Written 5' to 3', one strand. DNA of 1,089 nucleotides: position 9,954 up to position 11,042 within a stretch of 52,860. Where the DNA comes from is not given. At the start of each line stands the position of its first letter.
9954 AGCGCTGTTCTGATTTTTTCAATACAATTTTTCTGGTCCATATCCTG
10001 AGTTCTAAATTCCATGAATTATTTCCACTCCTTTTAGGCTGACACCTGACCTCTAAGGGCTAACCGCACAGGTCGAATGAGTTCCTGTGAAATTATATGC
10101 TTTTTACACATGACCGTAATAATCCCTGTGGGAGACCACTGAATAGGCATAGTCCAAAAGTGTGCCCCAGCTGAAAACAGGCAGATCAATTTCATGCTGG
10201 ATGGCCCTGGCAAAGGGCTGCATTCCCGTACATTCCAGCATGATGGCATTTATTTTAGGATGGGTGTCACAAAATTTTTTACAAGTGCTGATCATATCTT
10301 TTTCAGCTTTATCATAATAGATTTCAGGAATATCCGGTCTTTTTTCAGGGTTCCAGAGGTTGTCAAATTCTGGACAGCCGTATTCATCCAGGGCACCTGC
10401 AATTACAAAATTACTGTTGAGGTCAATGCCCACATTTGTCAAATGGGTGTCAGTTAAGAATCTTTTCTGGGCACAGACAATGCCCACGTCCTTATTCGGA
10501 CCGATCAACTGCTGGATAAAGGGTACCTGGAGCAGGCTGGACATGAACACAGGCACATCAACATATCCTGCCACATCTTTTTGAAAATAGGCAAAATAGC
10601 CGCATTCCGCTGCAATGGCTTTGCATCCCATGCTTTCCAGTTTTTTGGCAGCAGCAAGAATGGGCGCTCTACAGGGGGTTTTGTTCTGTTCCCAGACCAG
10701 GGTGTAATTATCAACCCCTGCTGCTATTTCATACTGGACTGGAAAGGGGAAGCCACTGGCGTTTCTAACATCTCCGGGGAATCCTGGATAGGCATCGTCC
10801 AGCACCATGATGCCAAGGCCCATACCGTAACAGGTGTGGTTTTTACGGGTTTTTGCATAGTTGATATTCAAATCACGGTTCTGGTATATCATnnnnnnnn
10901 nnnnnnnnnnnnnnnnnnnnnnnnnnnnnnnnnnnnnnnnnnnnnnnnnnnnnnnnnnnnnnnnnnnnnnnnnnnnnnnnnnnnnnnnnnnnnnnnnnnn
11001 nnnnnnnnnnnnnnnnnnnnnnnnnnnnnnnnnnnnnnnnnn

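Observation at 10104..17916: Five tightly coupled genes: kinase-like protein, RND adaptor, RND pump, MttB-family methyltransferase and racemase-like protein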

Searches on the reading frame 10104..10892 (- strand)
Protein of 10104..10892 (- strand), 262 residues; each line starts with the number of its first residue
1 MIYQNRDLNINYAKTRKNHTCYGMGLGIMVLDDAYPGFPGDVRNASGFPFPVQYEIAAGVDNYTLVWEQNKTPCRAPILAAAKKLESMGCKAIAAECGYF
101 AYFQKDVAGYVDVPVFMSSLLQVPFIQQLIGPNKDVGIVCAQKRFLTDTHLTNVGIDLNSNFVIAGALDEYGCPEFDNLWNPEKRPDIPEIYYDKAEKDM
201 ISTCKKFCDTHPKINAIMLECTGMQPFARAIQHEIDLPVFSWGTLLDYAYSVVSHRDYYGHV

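Call 3: search_protein_families(library=pfam, proteins=[window:10104-10892:-], max_evalue=0.01)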
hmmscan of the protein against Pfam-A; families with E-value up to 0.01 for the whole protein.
window:10104-10892:- (262 aa): 1 family
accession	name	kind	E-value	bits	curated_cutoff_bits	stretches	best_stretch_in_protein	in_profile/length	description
PF01177.27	Asp_Glu_race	-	9.9e-07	29.2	31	1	75-240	53-201/211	Asp/Glu/Hydantoin racemase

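Call 4: search_protein_families(library=ncbifam, proteins=[window:10104-10892:-], max_evalue=0.01)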
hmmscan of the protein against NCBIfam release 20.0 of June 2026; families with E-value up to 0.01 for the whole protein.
window:10104-10892:- (262 aa): 2 families
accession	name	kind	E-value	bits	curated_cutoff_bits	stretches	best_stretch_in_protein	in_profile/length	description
NF005679.0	PRK07475.1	subfamily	1.6e-82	276.6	231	1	12-261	3-245/246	hypothetical protein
TIGR00035.1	asp_race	subfamily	0.00096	18.8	93.1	0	74-116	61-103/236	amino acid racemase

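Call 22: search_solved_structures(query=window:10104-10892:-, max_evalue=10, show_alignments=2)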
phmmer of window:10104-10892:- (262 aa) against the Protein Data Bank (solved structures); distinct sequences matched with E-value up to 10: 0.

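Call 25: find_homologous_proteins(query=window:10104-10892:-)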
Query window:10104-10892:- (262 aa): 1860 proteins with E <= 0.001 among 2655 candidates; the best 120 are listed.
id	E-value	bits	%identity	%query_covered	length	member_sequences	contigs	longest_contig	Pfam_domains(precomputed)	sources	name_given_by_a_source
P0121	2.8e-182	622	100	100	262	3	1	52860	PF01177.28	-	-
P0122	6.2e-173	592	94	100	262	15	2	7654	PF01177.28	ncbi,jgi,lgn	jgi:hypothetical protein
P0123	6.4e-169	578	92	100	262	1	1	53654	PF01177.28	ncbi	ncbi:aspartate/glutamate racemase family protein [Desulfobacula sp.]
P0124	5.5e-160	549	86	100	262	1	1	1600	PF01177.28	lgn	-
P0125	2.6e-158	544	86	100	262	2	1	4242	PF01177.28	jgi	-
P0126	4.6e-158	543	86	100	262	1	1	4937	PF01177.28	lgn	-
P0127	6.1e-158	542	86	100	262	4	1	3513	PF01177.28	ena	-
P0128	5.6e-156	536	85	100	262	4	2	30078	PF01177.28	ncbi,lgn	-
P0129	8.7e-156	535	85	100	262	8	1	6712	PF01177.28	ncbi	-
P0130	1.1e-153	528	85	100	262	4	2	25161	PF01177.28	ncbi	-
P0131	2.4e-153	527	84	100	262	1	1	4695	PF01177.28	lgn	-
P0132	7.5e-153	526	84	100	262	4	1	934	PF01177.28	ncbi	-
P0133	1.1e-152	525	84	100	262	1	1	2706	PF01177.28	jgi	jgi:hypothetical protein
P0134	1.3e-152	525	84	100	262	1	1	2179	PF01177.28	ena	-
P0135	1.4e-151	521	82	100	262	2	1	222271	PF01177.28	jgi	jgi:hypothetical protein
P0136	1.6e-151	521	83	98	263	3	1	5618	PF01177.28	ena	-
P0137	2.5e-151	521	82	100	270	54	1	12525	PF01177.28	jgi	jgi:hypothetical protein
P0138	3.1e-151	520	83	100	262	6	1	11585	PF01177.28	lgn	-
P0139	8.2e-151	519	81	100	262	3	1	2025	PF01177.28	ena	-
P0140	2.7e-150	517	82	100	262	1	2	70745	PF01177.28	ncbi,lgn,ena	-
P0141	2.8e-150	517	82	100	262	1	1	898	PF01177.28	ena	-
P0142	5.0e-150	516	81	100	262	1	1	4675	PF01177.28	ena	-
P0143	7.1e-150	516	81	100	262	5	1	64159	PF01177.28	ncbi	-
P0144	1.4e-149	515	83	98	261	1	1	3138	PF01177.28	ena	-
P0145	1.8e-149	515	84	98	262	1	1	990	PF01177.28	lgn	-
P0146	2.9e-149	514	81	100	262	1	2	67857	PF01177.28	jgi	jgi:hypothetical protein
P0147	6.6e-149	513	81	100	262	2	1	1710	PF01177.28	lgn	-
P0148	7.1e-149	513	81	100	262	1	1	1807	PF01177.28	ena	-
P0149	7.4e-149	513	83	100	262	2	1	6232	PF01177.28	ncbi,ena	-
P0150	1.1e-148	512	79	100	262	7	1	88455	PF01177.28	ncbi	-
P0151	3.2e-148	510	82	100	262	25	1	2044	PF01177.28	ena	-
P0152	5.9e-148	510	83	98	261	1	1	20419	PF01177.28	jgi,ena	-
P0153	6.9e-148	509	80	100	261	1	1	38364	PF01177.28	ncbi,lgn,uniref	ncbi:aspartate/glutamate racemase family protein [Desulfococcus sp.]|uniref:aspartate/glutamate race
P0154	1.2e-147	509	80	100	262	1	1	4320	PF01177.28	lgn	-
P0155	1.3e-147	509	80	100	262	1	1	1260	PF01177.28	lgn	-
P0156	2.0e-147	508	82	100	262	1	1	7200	PF01177.28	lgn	-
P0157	2.0e-147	508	81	100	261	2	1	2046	PF01177.28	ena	-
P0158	2.4e-147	508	82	98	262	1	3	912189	PF01177.28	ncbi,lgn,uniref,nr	ncbi:aspartate/glutamate racemase family protein [Maledivibacter halophilus]|uniref:Aspartate/glutam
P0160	2.9e-147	507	80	100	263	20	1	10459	PF01177.28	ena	-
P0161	3.9e-147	507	80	100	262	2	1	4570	PF01177.28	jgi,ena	-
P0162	3.9e-147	507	80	100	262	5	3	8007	PF01177.28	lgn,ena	-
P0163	4.2e-147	507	81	100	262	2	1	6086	PF01177.28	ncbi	-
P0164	4.3e-147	507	80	100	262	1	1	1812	PF01177.28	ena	-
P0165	5.1e-147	507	80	100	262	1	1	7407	PF01177.28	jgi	-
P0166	6.7e-147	506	80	100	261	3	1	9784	PF01177.28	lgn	-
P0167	6.7e-147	506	79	100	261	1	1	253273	PF01177.28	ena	-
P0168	9.7e-147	506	79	100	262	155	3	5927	PF01177.28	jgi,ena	jgi:hypothetical protein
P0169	1.0e-146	506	81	100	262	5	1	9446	PF01177.28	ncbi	-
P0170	1.1e-146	505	82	100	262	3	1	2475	PF01177.28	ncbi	-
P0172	1.3e-146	505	79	100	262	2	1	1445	PF01177.28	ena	-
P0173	1.8e-146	505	79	100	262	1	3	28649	PF01177.28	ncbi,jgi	ncbi:MAG: aspartate/glutamate racemase family protein [Desulfobacterales bacterium]|jgi:hypothetical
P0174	2.6e-146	504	79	100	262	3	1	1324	PF01177.28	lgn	-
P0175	3.1e-146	504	80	100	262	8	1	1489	PF01177.28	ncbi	-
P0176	4.1e-146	504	80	100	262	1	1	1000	PF01177.28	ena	-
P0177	5.5e-146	503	81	100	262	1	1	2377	PF01177.28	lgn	-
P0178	5.6e-146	503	82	100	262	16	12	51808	PF01177.28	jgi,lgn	jgi:hypothetical protein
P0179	6.3e-146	503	81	100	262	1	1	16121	PF01177.28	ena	-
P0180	7.7e-146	503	80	100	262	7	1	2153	PF01177.28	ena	-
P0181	7.8e-146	503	79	100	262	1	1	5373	PF01177.28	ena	-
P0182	8.4e-146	503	80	100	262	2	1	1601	PF01177.28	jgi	jgi:hypothetical protein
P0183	9.4e-146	502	81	100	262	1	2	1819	PF01177.28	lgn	-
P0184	1.2e-145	502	80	100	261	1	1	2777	PF01177.28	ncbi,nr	ncbi:MAG: aspartate/glutamate racemase family protein [Oligoflexales bacterium]|nr:aspartate/glutama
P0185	1.7e-145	502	80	99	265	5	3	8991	PF01177.28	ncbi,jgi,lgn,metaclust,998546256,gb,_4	metaclust:\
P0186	2.2e-145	501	79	100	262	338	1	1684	PF01177.28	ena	-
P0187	5.0e-145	500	79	98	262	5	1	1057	PF01177.28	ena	-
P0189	7.2e-145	499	78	100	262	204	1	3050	PF01177.28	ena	-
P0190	8.1e-145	499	79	100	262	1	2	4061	PF01177.28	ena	-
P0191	8.2e-145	499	79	100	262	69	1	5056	PF01177.28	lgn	-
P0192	8.4e-145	499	79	100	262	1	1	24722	PF01177.28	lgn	-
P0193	8.5e-145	499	79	100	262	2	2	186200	PF01177.28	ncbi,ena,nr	ncbi:MAG: aspartate/glutamate racemase family protein [Desulfosarcinaceae bacterium]|nr:aspartate/gl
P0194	1.1e-144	499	80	100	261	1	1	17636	PF01177.28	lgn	-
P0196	1.4e-144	499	80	100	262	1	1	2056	PF01177.28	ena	-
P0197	2.1e-144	498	79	100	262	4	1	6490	PF01177.28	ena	-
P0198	2.2e-144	498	79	100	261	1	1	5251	PF01177.28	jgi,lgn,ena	-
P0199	2.3e-144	498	80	100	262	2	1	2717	PF01177.28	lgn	-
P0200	2.3e-144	498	80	100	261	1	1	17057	PF01177.28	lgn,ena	-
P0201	4.1e-144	497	77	100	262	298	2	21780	PF01177.28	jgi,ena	jgi:hypothetical protein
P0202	6.8e-144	496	79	100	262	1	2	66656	PF01177.28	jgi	jgi:hypothetical protein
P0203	8.0e-144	496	77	100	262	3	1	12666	PF01177.28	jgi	jgi:hypothetical protein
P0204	9.0e-144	496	77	100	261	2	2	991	PF01177.28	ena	-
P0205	1.1e-143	496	77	100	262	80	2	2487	PF01177.28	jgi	jgi:hypothetical protein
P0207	1.6e-143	495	78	100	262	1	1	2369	PF01177.28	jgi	jgi:hypothetical protein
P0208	1.7e-143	495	79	100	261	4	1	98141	PF01177.28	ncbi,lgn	ncbi:aspartate/glutamate racemase family protein [Desulfocicer niacini]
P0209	2.5e-143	494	79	100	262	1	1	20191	PF01177.28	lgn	-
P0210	3.0e-143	494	79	98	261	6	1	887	PF01177.28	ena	-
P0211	4.8e-143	494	79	98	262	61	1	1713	PF01177.28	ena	-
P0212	9.1e-143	493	78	100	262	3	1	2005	PF01177.28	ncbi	-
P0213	1.1e-142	492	78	100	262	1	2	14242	PF01177.28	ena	-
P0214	1.1e-142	492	80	98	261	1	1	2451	PF01177.28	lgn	-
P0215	1.4e-142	492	78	100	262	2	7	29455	PF01177.28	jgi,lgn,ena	-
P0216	1.4e-142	492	78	99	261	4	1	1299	PF01177.28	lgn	-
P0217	1.6e-142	492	80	98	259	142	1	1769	PF01177.28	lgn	-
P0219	1.9e-142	492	77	100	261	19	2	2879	PF01177.28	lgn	-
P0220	2.0e-142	491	78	100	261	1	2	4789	PF01177.28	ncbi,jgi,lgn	-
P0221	4.6e-142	490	78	100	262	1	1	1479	PF01177.28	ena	-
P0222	4.7e-142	490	79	100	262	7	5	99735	PF01177.28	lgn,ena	-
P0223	7.8e-142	490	78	100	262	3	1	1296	PF01177.28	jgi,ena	-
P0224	8.9e-142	489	78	100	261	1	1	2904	PF01177.28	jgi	-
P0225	1.2e-141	489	77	100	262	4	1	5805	PF01177.28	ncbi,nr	ncbi:MAG: aspartate/glutamate racemase family protein [Desulfobacterales bacterium]|nr:aspartate/glu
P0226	2.6e-141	488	78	100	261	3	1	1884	PF01177.28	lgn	-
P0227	3.0e-141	488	78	99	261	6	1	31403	PF01177.28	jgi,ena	jgi:hypothetical protein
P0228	3.4e-141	487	79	100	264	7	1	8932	PF01177.28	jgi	-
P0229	4.6e-141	487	79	100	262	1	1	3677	PF01177.28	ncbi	-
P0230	7.9e-141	486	77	100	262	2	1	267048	PF01177.28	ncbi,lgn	-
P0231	9.3e-141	486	80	97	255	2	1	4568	PF01177.28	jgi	jgi:hypothetical protein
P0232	1.5e-140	485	76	100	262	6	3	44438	PF01177.28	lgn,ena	-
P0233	2.2e-140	485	80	98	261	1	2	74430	PF01177.28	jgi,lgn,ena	-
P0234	2.4e-140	485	77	100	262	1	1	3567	PF01177.28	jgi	jgi:hypothetical protein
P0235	3.2e-140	484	77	100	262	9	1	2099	PF01177.28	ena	-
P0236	4.0e-140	484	77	100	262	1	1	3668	PF01177.28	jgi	jgi:hypothetical protein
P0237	6.4e-140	483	76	100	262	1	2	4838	PF01177.28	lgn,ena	-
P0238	1.3e-139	482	76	100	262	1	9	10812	PF01177.28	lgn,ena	-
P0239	1.3e-139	482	77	100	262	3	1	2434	PF01177.28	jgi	jgi:hypothetical protein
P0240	1.5e-139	482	77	100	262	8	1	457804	PF01177.28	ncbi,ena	-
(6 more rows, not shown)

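Call 28: find_related_loci(query=A1, collection=genome_contigs, flank=10000)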
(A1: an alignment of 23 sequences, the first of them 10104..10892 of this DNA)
Query A1 (262 aa) in genome_contigs; peptide patterns used: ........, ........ (x = any residue, [..] = any of these).
455 stretches matched a pattern; 376 encode a relative of the query (tblastn E <= 1e-3); the best 80 are kept; 80 distinct loci.
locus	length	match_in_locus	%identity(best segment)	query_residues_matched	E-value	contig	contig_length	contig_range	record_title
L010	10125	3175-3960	86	1-262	3e-159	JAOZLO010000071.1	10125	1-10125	MAG: Desulfocapsaceae bacterium isolate GMC10.metabat2.28 NODE_6142_length_10125_cov_8.460079, whole genome shotgun sequ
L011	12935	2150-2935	84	1-262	2e-158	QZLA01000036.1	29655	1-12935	MAG: Desulfobacteraceae bacterium isolate Madre2 k127_322283, whole genome shotgun sequence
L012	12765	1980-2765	84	1-262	8e-154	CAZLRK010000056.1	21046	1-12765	MAG TPA_asm: uncultured Desulfobacterales bacterium isolate SRP077602_co2_250 genome assembly, contig: NODE_3764_length_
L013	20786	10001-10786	82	1-262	1e-153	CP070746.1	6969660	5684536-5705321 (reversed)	MAG: Desulfobacterales bacterium isolate bin36 chromosome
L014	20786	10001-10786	82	1-262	3e-153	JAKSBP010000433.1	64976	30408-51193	MAG: Clostridia bacterium isolate MAG.191 k141_6969989, whole genome shotgun sequence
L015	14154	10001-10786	82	1-262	4e-153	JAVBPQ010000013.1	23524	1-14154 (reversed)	MAG: Clostridiaceae bacterium isolate EPI_MAG_00143 c_000001808477, whole genome shotgun sequence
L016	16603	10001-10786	82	1-262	4e-153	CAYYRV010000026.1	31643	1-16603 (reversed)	MAG TPA_asm: uncultured Defluviitaleaceae bacterium isolate SRP242652_co2_120 genome assembly, contig: NODE_1640_length_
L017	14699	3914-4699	81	1-262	2e-153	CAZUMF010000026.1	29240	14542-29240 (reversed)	MAG TPA_asm: uncultured Desulfohalobiaceae bacterium isolate binchicken_co77_81 genome assembly, contig: NODE_1922_lengt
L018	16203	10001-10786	82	1-262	8e-153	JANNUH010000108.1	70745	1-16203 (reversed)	MAG: Desulfobacterales bacterium isolate SOY_30_metabat_237 SOY_30_k141_909521, whole genome shotgun sequence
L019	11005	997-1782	82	1-262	2e-152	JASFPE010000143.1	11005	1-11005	MAG: Desulfobacterales bacterium isolate D0819M20remetaG_Bin_304 D0819M20remetaG_FD_scaffold_549_c1, whole genome shotgu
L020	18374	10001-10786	81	1-262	1e-151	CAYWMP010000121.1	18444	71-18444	MAG TPA_asm: uncultured Desulfobacteraceae bacterium isolate SRP167671_co1_137 genome assembly, contig: NODE_3502_length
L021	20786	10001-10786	81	1-262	1e-151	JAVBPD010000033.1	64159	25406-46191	MAG: Clostridiaceae bacterium isolate EPI_MAG_00128 c_000003163294, whole genome shotgun sequence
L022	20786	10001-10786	79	1-262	3e-151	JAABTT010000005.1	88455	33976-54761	MAG: Desulfohalobiaceae bacterium S24 isolate S24.Bin096 Scaffold_5, whole genome shotgun sequence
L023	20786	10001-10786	82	1-262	8e-151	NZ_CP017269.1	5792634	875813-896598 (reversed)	Geosporobacter ferrireducens strain IRF9 chromosome, complete genome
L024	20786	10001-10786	81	1-262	1e-150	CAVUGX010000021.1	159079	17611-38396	MAG: uncultured delta proteobacterium isolate MFD02138.bin.2.27 genome assembly, contig: contig_2259, whole genome shotg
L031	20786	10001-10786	79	1-262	1e-149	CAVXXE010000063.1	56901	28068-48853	MAG: uncultured delta proteobacterium isolate MFD03804.bin.2.141 genome assembly, contig: contig_35281, whole genome sho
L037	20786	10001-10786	81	2-262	4e-149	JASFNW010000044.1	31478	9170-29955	MAG: Desulfobacterales bacterium isolate D0819M02metaG_Bin_17 D0819M02metaG_FD_scaffold_138_c1, whole genome shotgun seq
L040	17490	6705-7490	79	1-262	7e-149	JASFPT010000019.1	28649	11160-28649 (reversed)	MAG: Desulfobacterales bacterium isolate D0819S02metaG_Bin_228 D0819S02metaG_FD_scaffold_48_c1, whole genome shotgun seq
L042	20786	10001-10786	80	1-262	1e-148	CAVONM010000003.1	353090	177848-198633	MAG: uncultured delta proteobacterium isolate MFD09779.bin.3.15 genome assembly, contig: contig_14577, whole genome shot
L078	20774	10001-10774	79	5-262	1e-144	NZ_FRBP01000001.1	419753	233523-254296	Eubacterium callanderi strain FD, whole genome shotgun sequence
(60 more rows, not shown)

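Call 59: predict_structure(alignment_id=A1)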
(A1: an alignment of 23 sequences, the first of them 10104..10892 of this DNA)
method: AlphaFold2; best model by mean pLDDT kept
length: 262 residues; sequences in the alignment: 23
mean_pLDDT: 70.3   pTM: 0.73
mean pLDDT of the five models: 70.3, 69.7, 64.9, 64.3, 59.1
residues with pLDDT >= 90: 45; 70-90: 120; 50-70: 42; < 50: 55
segments of 3 or more residues with pLDDT < 50: 1-5, 20-52, 247-262
pLDDT, mean of each block of 10 residues (from residue 1): 48 61 40 28 36 58 75 87 75 64 83 76 86 93 81 85 89 78 73 84 95 93 73 90 52 34 30
secondary structure, 60 per line:
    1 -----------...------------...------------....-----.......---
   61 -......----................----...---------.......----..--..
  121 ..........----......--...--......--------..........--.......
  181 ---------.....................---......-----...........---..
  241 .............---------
elements in order: E12-14 E27-29 H42-45 H51-57 H62-67 H72-87 E92-94 H104-110 H119-130 E135-140 H148-153 E162-166 H167-171 H174-180 E190-192 H193-210 E214-219 H225-235 E239-241 H242-253

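Call 63: fold_search(model_id=the predicted structure, library=pdb)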
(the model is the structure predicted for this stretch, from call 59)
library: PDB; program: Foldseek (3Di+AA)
matches with E <= 10: 972; with E <= 0.001: 32
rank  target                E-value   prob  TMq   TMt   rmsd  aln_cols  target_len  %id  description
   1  1jfl_A                3.4e-06  1.00  0.50  0.56   4.8       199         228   12  CRYSTAL STRUCTURE DETERMINATION OF ASPARTATE RACEMASE FROM AN ARCHAEA (released 2002-06-05)
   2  2vlb_B                5.8e-05  1.00  0.38  0.45   5.5       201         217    9  Structure of unliganded arylmalonate decarboxylase (released 2008-03-18)
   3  5hj7_A                9.8e-05  1.00  0.46  0.47   5.3       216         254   14  Glutamate Racemase Mycobacterium tuberculosis (MurI) with bound D-glutamate, 2.3 Angstrom resolution, X-ray diffractio (released 2016-05-25)
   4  5lg5_F                9.8e-05  1.00  0.41  0.45   5.2       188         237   16  Crystal structure of allantoin racemase from Pseudomonas fluorescens AllR (released 2017-05-10)
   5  2vlb_C                9.8e-05  1.00  0.41  0.45   7.8       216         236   11  Structure of unliganded arylmalonate decarboxylase (released 2008-03-18)
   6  3eis_A                1.3e-04  1.00  0.40  0.45   5.6       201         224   10  Crystal Structure of Arylmalonate Decarboxylase (released 2009-09-22)
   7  3dg9                  1.5e-04  1.00  0.40  0.44   6.3       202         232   10  Crystal Structure of Malonate Decarboxylase from Bordatella bronchiseptica (released 2008-08-05)
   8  2zsk_A                1.5e-04  1.00  0.44  0.49   6.0       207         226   18  Crystal structure of PH1733, an aspartate racemase homologue, from Pyrococcus horikoshii OT3 (released 2008-10-21)
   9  3dtv_B                1.8e-04  1.00  0.38  0.42   6.7       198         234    9  Crystal structure of arylmalonate decarboxylase (released 2009-07-21)
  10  2gzm_B                2.4e-04  1.00  0.42  0.41   5.4       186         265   11  Crystal Structure of the Glutamate Racemase from Bacillus anthracis (released 2007-05-29)
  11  5lfd_A                2.5e-04  1.00  0.44  0.49   5.0       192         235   14  Crystal structure of allantoin racemase from Pseudomonas fluorescens AllR (released 2017-05-10)
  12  2vlb_A                2.5e-04  1.00  0.42  0.46   6.5       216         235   11  Structure of unliganded arylmalonate decarboxylase (released 2008-03-18)
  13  3ixl                  2.5e-04  1.00  0.39  0.42   6.5       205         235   11  Crystal structure of the Gly74Cys-Cys188Ser mutant of arylmalonate decarboxylase in the liganded form (released 2010-02-23)
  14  3dtv_C                2.7e-04  1.00  0.43  0.49   5.9       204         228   10  Crystal structure of arylmalonate decarboxylase (released 2009-07-21)
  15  2gzm_A                3.2e-04  1.00  0.46  0.45   4.5       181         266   12  Crystal Structure of the Glutamate Racemase from Bacillus anthracis (released 2007-05-29)
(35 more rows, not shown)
